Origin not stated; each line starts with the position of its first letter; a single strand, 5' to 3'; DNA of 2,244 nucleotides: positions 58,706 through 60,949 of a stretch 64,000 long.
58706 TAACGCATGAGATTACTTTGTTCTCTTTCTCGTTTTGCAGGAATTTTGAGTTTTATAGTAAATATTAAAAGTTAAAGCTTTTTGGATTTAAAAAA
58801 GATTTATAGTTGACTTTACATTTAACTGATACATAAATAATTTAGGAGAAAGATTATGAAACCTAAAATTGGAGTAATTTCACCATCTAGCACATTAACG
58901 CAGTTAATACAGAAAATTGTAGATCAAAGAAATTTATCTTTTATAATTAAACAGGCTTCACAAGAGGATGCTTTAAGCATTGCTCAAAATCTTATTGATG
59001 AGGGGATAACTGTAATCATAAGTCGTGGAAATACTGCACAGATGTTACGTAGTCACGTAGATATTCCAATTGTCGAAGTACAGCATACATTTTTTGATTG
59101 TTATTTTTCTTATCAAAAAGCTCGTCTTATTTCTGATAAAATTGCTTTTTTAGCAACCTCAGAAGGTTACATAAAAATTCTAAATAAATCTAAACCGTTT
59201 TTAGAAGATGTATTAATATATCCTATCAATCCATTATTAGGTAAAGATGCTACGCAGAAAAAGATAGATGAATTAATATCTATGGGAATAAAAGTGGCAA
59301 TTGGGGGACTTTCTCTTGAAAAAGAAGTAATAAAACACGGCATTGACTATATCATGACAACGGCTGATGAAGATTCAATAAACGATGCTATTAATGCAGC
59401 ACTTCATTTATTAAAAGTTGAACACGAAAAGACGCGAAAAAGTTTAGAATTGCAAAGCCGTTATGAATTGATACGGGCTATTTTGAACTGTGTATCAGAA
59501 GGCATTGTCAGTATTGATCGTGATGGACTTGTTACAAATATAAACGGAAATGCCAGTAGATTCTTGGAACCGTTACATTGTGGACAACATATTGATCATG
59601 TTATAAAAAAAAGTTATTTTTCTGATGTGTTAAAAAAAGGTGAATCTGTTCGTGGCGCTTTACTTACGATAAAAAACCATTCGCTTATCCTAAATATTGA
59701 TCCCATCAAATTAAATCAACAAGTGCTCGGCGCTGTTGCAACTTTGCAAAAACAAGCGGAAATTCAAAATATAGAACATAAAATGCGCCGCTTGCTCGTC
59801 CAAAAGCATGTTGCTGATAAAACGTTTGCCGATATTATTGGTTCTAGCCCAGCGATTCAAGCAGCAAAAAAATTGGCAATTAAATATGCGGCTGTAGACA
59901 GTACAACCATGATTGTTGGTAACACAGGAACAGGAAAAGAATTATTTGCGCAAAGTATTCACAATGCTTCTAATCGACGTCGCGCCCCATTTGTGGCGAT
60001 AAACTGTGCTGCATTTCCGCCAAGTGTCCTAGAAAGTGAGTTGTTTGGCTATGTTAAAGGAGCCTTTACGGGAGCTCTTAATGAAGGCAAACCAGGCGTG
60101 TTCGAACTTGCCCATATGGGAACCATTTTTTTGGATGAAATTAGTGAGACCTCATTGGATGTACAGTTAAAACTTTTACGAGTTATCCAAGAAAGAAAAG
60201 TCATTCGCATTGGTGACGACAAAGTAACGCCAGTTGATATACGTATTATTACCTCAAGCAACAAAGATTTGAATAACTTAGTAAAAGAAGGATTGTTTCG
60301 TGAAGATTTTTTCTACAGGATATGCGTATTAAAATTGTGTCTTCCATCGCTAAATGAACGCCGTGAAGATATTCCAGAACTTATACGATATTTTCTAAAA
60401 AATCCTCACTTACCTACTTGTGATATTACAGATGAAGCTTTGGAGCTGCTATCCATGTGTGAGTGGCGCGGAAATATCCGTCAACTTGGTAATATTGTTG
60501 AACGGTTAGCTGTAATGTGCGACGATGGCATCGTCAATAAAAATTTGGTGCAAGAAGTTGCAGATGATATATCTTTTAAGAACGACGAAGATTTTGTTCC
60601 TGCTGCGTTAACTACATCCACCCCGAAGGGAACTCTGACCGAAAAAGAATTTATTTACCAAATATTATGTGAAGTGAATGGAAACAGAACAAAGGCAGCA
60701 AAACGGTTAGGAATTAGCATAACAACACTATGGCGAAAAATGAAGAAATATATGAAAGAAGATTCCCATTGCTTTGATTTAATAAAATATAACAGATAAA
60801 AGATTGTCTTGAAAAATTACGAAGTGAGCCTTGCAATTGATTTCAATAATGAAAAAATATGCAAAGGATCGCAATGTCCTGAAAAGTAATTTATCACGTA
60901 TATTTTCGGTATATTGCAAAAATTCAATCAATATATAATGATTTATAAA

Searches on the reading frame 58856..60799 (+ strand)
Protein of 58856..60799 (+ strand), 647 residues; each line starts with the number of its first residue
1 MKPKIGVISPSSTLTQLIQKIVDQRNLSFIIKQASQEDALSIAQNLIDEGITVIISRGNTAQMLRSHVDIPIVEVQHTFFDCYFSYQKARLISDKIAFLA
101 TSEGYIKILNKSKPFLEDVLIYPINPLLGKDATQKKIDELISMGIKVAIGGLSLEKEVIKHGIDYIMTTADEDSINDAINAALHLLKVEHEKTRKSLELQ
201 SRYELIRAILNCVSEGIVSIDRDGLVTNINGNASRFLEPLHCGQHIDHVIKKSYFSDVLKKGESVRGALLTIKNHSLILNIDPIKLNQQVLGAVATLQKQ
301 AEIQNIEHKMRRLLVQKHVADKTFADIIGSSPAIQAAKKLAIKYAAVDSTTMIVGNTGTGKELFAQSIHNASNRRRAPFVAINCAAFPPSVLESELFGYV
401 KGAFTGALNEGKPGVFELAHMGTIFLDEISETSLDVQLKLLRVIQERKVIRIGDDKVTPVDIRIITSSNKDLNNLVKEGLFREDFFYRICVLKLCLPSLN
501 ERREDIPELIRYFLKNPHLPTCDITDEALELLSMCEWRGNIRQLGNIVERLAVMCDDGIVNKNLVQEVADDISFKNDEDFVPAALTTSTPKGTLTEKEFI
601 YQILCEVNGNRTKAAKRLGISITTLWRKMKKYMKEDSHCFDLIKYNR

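Call 58: search_protein_families(library=pfam, proteins=[window:58856-60799:+], max_evalue=0.00001)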
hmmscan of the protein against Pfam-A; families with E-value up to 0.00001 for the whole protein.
window:58856-60799:+ (647 aa): 7 families
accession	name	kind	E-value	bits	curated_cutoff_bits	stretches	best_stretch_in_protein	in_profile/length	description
PF00158.32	Sigma54_activat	-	5.7e-63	212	20.2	1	327-494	1-167/168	Sigma-54 interaction domain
PF06506.16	PrpR_N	-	2.1e-29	102.7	29.1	1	25-190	3-165/167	Propionate catabolism activator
PF25601.1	AAA_lid_14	-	4.9e-16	58.8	27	1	501-566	2-71/87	AAA+ ATPase lid domain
PF14532.12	Sigma54_activ_2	-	2e-14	54.4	25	1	328-499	1-138/138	Sigma-54 interaction domain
PF02954.25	HTH_8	-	2.6e-13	49.9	22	1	595-632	5-42/42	Bacterial regulatory protein, Fis family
PF01078.27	Mg_chelatase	-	1.8e-06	28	20.3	0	403-453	89-138/207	Magnesium chelatase, subunit ChlI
PF07728.20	AAA_5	-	2.5e-06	28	22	0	352-470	3-123/139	AAA domain (dynein-related subfamily)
